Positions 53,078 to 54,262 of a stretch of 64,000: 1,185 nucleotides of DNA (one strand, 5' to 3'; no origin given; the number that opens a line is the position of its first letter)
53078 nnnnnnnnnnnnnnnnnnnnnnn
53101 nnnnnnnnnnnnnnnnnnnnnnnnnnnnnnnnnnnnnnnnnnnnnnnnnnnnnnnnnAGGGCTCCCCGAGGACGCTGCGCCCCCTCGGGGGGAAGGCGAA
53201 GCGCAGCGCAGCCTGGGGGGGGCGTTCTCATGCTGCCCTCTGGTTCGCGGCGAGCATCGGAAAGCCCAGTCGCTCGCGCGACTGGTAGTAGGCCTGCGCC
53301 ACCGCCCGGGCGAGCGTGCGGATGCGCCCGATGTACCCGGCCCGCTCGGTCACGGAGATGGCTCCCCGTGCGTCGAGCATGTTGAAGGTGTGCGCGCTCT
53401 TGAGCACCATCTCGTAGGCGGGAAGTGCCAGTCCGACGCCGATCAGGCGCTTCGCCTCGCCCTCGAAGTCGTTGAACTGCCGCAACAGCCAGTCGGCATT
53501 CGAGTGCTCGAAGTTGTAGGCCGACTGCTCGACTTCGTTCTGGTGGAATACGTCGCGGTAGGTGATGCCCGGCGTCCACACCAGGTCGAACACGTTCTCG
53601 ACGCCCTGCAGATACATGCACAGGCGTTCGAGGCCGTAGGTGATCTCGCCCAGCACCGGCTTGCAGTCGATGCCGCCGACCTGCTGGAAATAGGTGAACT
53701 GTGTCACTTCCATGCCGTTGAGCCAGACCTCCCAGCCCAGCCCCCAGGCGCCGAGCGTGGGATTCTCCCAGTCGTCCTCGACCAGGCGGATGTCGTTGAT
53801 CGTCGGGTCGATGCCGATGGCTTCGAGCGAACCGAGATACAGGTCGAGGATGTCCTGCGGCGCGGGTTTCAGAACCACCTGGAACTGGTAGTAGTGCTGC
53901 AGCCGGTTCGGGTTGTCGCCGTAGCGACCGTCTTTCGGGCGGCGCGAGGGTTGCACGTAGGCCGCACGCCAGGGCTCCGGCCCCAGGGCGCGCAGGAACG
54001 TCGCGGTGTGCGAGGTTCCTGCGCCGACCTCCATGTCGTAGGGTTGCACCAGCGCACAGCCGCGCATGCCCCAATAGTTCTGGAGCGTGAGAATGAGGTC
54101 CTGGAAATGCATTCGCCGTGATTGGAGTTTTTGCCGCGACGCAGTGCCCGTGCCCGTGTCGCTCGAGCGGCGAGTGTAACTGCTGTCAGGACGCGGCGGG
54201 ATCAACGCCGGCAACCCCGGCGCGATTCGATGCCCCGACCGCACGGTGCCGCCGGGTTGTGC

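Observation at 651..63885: Dense family of 70-120 bp two-hairpin intergenic repeats (13 copies plus one remnant in 64 kb)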

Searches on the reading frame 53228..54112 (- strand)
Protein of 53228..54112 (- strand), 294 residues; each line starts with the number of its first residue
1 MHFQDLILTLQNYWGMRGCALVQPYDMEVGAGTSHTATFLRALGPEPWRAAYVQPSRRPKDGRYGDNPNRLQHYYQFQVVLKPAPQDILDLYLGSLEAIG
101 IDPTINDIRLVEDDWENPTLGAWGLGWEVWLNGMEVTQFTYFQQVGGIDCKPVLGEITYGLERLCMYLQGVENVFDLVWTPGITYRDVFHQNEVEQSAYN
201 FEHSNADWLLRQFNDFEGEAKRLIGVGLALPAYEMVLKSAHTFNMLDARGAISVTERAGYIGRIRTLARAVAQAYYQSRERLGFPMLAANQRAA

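Call 23: search_protein_families(library=pfam, proteins=[window:53228-54112:-])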
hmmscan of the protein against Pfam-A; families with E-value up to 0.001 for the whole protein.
window:53228-54112:- (294 aa): 1 family
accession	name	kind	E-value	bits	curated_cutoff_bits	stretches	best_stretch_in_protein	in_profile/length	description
PF02091.20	tRNA-synt_2e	-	6.3e-147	488.6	27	1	3-280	1-278/278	Glycyl-tRNA synthetase alpha subunit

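Call 24: find_related_loci(query=window:53228-54112:-, collection=metagenome_contigs, flank=10000)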
Query window:53228-54112:- (294 aa) in metagenome_contigs; peptide patterns used: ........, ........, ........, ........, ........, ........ (x = any residue, [..] = any of these).
600 stretches matched a pattern (row limit reached: there are more); 600 encode a relative of the query (tblastn E <= 1e-3); the best 80 are kept; 80 distinct loci.
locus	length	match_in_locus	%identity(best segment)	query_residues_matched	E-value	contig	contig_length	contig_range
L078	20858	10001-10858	85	1-286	2e-171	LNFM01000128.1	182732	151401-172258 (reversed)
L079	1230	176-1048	81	1-291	0e+0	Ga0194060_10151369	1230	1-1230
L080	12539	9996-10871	79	3-294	3e-165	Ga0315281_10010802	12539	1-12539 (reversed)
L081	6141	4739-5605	79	1-289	3e-165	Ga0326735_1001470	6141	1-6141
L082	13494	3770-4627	80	1-286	5e-164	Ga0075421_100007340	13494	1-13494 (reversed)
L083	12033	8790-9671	79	1-286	5e-163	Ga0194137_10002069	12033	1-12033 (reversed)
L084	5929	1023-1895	79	1-291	2e-164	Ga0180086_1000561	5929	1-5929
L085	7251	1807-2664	81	1-286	4e-163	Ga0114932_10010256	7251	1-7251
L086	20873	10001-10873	79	1-291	1e-162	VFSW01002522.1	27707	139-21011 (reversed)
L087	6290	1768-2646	80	1-294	1e-163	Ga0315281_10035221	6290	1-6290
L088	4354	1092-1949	81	1-286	1e-166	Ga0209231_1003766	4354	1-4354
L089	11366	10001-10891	77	3-294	5e-162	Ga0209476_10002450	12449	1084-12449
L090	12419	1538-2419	77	1-294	1e-161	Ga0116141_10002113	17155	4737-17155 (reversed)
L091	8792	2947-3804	80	1-286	4e-162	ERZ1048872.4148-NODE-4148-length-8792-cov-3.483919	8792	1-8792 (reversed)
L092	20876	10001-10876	78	1-292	1e-161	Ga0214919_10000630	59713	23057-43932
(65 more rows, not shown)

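Call 46: find_homologous_proteins(query=window:53228-54112:-, max_evalue=1e-100)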
Query window:53228-54112:- (294 aa): 7995 proteins with E <= 1e-100 among 8000 candidates; the best 120 are listed.
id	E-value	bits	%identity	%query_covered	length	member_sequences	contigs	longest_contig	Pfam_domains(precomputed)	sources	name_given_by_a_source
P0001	7.7e-178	609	88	99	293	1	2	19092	PF02091.21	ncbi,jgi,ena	jgi:glycyl-tRNA synthetase alpha chain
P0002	1.0e-177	608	89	98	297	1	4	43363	PF02091.21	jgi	jgi:glycyl-tRNA synthetase alpha chain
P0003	2.2e-177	607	88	99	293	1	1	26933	PF02091.21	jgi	-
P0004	3.2e-177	607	89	98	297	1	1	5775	PF02091.21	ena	-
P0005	3.8e-177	606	89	98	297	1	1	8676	PF02091.21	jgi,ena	-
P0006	3.8e-177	606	89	98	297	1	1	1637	PF02091.21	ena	-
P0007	3.9e-177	606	89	98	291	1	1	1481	PF02091.21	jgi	jgi:glycyl-tRNA synthetase alpha chain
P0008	4.2e-177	606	89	98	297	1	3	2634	PF02091.21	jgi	jgi:glycyl-tRNA synthetase alpha chain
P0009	4.2e-176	603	88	98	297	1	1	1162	PF02091.21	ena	-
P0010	4.7e-176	603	88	98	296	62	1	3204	PF02091.21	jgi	jgi:glycyl-tRNA synthetase alpha chain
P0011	3.3e-175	600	88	98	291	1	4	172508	PF02091.21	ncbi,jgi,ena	ncbi:MAG: glycine--tRNA ligase subunit alpha [Betaproteobacteria bacterium]|jgi:glycyl-tRNA syntheta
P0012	4.5e-175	599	88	98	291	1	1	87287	PF02091.21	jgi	-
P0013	4.7e-175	599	87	98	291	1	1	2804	PF02091.21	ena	-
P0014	5.1e-175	599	87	98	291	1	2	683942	PF02091.21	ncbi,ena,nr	ncbi:MAG: glycine--tRNA ligase subunit alpha [Betaproteobacteria bacterium]|nr:glycine--tRNA ligase 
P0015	6.4e-175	599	87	98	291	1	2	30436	PF02091.21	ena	-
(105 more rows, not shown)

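Call 47: find_encoding_contigs(protein=P0002, flank=10000, max_places=3)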
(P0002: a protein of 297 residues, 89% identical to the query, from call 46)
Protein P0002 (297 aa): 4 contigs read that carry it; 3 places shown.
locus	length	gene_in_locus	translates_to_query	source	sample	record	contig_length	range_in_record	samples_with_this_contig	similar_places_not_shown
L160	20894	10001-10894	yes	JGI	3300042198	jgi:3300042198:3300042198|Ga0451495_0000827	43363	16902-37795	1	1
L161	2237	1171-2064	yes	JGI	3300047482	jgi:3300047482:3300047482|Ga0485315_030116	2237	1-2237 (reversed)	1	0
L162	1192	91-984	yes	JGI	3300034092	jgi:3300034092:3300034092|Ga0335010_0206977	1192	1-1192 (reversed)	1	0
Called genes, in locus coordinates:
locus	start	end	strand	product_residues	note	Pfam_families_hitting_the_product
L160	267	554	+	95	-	PF00166:Cpn10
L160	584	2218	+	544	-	PF00118:Cpn60_TCP1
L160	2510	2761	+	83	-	PF13937:DUF4212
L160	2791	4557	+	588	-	PF00474:SSF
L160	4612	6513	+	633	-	PF00571:CBS, PF03445:DUF294, PF10335:DUF294_C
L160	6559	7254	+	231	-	PF00929:RNase_T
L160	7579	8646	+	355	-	PF13593:SBF_like (weak), PF01758:SBF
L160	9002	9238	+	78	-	PF22513:FitA-like_RHH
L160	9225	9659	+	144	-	PF01850:PIN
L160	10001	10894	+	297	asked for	PF02091:tRNA-synt_2e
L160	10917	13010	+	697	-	PF02092:tRNA_synt_2f, PF05746:DALR_1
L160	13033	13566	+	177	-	PF00702:Hydrolase, PF08645:PNK3P, PF13419:HAD_2 (faint), PF13242:Hydrolase_like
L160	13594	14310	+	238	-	PF01553:Acyltransferase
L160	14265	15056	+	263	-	PF01863:YgjP-like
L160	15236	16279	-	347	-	PF00656:Peptidase_C14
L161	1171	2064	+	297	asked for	PF02091:tRNA-synt_2e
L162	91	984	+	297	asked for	PF02091:tRNA-synt_2e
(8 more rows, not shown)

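Call 48: find_encoding_contigs(protein=P0001, flank=10000, max_places=2)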
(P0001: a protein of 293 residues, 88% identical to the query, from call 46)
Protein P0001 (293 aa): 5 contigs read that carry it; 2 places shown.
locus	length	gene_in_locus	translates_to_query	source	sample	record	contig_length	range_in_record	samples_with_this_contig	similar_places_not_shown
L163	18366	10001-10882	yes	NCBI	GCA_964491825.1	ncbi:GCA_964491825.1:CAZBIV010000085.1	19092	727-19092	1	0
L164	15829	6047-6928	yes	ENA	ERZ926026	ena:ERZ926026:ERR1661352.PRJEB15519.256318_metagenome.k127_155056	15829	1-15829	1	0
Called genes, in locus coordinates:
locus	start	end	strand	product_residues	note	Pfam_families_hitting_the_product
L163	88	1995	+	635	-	PF00571:CBS, PF03445:DUF294, PF10335:DUF294_C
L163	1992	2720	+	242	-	PF00929:RNase_T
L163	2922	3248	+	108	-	PF04341:DUF485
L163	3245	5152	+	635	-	PF00474:SSF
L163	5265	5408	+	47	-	-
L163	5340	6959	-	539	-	PF12729:4HB_MCP_1, PF00672:HAMP, PF00015:MCPsignal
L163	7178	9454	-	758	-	PF05227:CHASE3, PF00672:HAMP (faint), PF18575:HAMP_N3, PF18947:HAMP_2 (weak), PF00015:MCPsignal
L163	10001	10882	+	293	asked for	PF02091:tRNA-synt_2e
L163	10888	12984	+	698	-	PF02092:tRNA_synt_2f, PF05746:DALR_1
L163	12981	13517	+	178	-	PF00702:Hydrolase (weak), PF08645:PNK3P, PF13419:HAD_2 (faint), PF13242:Hydrolase_like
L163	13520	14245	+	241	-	PF01553:Acyltransferase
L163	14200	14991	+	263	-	PF01863:YgjP-like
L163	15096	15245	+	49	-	PF13627:LptM_cons (weak)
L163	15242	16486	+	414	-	PF00278:Orn_DAP_Arg_deC, PF01168:Ala_racemase_N (weak), PF02784:Orn_Arg_deC_N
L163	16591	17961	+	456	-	PF00291:PALP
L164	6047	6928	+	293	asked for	PF02091:tRNA-synt_2e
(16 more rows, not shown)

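Call 49: find_encoding_contigs(protein=P0014, flank=10000, max_places=2)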
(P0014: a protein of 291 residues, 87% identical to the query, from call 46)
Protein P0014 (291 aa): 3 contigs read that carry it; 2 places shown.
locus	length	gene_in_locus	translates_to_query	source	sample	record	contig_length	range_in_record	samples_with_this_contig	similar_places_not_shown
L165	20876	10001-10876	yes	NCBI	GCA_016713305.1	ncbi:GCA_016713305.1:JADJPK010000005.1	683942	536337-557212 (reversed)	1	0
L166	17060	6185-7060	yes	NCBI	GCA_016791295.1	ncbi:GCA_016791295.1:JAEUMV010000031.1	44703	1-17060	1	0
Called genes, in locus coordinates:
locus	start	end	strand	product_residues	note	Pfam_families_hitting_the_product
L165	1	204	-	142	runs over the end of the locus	PF00582:Usp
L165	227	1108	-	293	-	PF02629:CoA_binding, PF13380:CoA_binding_2 (faint), PF00549:Ligase_CoA, PF13607:Succ_CoA_lig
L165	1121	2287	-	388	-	PF08442:ATP-grasp_2, PF13549:ATP-grasp_5 (weak), PF24948:Citrate_synth_N, PF00549:Ligase_CoA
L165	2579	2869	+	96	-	PF00166:Cpn10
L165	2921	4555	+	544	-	PF00118:Cpn60_TCP1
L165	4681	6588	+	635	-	PF00027:cNMP_binding, PF00571:CBS, PF03445:DUF294, PF10335:DUF294_C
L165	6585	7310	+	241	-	PF00929:RNase_T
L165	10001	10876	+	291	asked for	PF02091:tRNA-synt_2e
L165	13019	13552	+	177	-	PF00702:Hydrolase (weak), PF08645:PNK3P, PF13419:HAD_2 (faint), PF13242:Hydrolase_like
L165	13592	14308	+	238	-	PF01553:Acyltransferase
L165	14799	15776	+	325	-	-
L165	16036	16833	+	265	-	PF00535:Glycos_transf_2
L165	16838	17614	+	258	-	PF13489:Methyltransf_23, PF13649:Methyltransf_25, PF08241:Methyltransf_11, PF08242:Methyltransf_12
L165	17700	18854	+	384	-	PF21360:PylC-like_N, PF02655:ATP-grasp_3 (faint)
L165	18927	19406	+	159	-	PF00702:Hydrolase, PF13419:HAD_2, PF13242:Hydrolase_like (weak)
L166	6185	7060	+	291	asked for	PF02091:tRNA-synt_2e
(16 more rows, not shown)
